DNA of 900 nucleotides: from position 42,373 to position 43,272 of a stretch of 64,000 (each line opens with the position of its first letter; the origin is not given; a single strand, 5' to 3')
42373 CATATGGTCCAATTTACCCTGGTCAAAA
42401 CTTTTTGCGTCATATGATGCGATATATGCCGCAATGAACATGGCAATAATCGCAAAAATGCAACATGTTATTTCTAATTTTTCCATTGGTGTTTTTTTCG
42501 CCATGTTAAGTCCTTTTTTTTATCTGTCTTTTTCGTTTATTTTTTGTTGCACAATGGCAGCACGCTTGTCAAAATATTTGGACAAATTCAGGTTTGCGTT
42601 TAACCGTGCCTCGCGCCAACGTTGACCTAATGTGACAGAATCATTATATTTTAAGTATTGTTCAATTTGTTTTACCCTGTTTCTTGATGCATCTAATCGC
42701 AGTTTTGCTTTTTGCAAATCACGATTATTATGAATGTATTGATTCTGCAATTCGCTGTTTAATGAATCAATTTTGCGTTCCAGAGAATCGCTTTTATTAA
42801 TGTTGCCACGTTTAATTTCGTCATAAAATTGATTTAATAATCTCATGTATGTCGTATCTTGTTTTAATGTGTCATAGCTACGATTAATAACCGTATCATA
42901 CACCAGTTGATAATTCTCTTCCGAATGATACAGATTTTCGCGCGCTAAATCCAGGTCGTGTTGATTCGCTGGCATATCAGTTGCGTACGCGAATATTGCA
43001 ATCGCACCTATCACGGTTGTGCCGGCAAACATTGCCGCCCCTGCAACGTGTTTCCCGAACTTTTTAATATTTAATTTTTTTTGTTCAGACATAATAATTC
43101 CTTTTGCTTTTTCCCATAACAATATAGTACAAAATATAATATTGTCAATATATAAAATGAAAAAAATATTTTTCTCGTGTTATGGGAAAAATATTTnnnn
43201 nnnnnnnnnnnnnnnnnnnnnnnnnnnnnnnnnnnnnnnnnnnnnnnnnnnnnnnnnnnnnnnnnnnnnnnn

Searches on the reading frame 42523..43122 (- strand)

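Call 63: search_protein_families(library=pfam, proteins=[window:42523-43122:-], max_evalue=0.01)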
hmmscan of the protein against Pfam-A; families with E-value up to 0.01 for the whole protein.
window:42523-43122:- (200 aa): 1 family
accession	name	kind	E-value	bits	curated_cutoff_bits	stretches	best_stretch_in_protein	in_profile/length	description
PF17561.7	TssO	-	0.0011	19.6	29.2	0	83-133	35-86/148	Type VI secretion system, TssO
